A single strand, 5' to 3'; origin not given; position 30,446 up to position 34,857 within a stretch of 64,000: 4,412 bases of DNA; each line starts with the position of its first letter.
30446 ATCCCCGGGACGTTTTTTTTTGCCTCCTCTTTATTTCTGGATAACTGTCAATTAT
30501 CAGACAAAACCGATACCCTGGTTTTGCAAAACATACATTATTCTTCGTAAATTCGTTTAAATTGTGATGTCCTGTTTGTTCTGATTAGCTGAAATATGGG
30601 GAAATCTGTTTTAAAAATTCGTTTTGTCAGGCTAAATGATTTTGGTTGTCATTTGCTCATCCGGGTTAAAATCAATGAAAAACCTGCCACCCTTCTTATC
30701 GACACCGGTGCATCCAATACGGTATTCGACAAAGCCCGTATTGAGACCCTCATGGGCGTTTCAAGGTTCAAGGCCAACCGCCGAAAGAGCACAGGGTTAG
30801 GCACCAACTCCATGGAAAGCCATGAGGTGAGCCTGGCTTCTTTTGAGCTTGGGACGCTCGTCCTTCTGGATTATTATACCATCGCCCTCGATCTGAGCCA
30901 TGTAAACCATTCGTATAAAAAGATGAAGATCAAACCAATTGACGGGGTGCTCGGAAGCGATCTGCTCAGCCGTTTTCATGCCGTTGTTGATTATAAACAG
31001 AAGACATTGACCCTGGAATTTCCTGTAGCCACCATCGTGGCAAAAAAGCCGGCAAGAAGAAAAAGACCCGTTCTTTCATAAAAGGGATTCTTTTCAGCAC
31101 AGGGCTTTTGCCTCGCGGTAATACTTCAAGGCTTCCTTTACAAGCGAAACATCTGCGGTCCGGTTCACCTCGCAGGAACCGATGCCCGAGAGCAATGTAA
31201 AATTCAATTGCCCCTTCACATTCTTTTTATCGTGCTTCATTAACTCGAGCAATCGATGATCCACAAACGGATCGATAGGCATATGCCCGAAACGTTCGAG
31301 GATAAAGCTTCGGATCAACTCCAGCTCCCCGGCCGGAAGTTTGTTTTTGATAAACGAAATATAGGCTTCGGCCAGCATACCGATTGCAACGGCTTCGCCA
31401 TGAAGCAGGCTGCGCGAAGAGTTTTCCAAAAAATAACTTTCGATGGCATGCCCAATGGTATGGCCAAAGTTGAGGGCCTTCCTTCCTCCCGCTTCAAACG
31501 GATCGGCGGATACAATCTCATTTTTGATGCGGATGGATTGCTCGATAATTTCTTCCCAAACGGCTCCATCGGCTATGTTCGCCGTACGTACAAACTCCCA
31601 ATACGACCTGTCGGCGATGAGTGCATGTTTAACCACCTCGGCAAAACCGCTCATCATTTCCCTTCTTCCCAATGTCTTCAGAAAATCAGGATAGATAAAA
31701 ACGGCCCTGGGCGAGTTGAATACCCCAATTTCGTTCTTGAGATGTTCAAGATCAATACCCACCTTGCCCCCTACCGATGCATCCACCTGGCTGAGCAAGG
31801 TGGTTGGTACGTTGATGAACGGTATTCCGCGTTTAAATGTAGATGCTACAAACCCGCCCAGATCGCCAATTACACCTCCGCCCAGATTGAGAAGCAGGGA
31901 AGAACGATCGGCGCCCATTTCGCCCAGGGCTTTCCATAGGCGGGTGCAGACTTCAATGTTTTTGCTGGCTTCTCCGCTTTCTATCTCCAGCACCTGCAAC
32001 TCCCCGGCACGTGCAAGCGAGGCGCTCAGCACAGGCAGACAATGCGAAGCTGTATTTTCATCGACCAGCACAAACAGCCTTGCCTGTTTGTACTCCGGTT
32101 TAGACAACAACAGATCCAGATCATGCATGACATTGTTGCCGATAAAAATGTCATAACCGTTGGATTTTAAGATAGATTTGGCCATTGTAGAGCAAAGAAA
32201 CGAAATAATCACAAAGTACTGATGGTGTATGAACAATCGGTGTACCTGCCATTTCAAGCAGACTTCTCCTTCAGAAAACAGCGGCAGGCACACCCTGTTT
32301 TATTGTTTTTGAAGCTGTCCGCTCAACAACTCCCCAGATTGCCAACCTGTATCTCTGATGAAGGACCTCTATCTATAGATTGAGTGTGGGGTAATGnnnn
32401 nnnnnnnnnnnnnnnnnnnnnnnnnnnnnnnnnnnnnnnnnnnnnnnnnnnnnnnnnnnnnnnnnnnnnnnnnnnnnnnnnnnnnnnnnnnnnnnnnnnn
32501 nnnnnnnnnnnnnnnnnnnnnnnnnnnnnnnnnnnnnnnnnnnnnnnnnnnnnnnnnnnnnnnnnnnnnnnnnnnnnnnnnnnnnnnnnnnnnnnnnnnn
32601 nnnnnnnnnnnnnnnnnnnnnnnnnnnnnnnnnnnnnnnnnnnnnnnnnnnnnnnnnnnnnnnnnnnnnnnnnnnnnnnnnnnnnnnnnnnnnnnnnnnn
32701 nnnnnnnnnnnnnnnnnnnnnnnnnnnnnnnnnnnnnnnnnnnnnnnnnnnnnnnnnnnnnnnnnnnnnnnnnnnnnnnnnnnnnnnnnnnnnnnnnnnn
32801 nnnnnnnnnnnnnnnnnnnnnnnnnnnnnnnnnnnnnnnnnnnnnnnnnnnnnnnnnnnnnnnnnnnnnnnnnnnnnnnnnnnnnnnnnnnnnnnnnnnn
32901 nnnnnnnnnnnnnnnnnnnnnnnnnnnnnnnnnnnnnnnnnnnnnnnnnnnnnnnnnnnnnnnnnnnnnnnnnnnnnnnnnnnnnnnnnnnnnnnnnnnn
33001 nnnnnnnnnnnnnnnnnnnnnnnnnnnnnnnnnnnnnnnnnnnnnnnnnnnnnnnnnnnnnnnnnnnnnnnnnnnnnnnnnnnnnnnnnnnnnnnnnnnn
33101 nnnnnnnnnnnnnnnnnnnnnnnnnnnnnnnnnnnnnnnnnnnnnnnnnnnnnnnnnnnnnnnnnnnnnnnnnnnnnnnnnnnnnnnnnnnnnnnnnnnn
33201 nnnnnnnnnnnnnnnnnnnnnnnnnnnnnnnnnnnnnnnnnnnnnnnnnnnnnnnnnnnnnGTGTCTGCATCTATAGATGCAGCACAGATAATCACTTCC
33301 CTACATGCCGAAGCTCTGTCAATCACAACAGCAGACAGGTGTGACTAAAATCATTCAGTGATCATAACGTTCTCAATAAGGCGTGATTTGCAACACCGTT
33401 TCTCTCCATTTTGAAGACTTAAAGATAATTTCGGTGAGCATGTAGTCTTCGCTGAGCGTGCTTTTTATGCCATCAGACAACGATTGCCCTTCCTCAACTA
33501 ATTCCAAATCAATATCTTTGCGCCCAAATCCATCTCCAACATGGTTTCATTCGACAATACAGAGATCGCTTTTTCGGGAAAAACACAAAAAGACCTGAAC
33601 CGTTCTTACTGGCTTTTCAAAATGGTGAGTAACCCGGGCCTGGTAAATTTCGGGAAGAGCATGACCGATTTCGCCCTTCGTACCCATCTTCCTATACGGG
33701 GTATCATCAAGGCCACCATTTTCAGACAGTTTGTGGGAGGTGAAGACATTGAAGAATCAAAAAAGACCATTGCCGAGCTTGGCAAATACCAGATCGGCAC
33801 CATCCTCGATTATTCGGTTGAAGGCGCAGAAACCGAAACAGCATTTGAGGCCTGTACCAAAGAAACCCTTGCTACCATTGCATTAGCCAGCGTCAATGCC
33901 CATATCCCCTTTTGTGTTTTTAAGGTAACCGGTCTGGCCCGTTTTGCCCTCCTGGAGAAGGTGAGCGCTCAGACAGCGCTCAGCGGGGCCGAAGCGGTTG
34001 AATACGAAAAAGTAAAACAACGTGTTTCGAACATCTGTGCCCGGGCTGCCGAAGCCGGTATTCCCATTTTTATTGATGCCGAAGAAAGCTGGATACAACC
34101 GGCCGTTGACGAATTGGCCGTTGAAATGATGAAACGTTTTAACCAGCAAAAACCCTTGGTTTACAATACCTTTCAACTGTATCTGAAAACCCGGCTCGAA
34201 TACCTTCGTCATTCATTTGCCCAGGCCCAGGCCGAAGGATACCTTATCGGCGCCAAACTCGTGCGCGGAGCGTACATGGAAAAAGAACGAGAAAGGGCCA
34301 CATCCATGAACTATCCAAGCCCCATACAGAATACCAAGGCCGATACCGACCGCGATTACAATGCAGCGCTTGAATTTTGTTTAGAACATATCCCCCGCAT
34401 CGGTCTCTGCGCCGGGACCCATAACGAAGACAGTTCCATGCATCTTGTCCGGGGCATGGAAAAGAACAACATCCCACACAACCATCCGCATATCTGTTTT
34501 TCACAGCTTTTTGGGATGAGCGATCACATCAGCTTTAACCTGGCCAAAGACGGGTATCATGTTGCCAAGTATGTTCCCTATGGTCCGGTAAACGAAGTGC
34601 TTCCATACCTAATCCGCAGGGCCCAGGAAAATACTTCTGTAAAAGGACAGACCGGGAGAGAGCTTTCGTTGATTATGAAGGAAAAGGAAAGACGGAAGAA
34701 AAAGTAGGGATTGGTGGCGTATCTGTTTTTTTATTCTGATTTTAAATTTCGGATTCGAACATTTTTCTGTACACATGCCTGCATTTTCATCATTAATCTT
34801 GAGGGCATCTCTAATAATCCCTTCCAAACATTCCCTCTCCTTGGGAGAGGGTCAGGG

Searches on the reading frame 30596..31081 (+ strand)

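Call 76: search_protein_families(library=pfam, proteins=[window:30596-31081:+], max_evalue=0.00001)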
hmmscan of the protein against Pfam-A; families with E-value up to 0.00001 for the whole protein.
window:30596-31081:+ (161 aa): 2 families
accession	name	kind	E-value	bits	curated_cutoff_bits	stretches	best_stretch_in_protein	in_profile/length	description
PF13650.11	Asp_protease_2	-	1.3e-11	45.5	24.3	1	23-122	2-89/90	Aspartyl protease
PF13975.11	gag-asp_proteas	-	6.8e-08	33.4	28.2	1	22-125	1-91/92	gag-polyprotein putative aspartyl protease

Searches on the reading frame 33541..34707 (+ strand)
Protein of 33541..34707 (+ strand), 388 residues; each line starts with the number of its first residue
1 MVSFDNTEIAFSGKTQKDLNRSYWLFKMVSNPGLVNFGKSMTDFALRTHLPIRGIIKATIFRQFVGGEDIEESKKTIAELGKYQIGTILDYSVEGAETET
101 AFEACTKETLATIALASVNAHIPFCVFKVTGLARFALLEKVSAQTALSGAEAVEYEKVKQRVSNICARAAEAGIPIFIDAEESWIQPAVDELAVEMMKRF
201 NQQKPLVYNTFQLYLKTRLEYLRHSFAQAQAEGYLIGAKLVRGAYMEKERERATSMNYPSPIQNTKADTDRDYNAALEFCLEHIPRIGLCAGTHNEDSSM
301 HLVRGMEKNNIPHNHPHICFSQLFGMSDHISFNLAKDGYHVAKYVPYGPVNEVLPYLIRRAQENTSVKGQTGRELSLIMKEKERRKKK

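Call 76: search_protein_families(library=pfam, proteins=[window:33541-34707:+], max_evalue=0.00001)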
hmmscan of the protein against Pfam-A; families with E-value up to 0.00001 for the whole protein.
window:33541-34707:+ (388 aa): 1 family
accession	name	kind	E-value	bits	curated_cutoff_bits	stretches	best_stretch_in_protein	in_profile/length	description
PF01619.24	Pro_dh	-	3.4e-79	266.7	27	1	74-371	2-276/278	Proline dehydrogenase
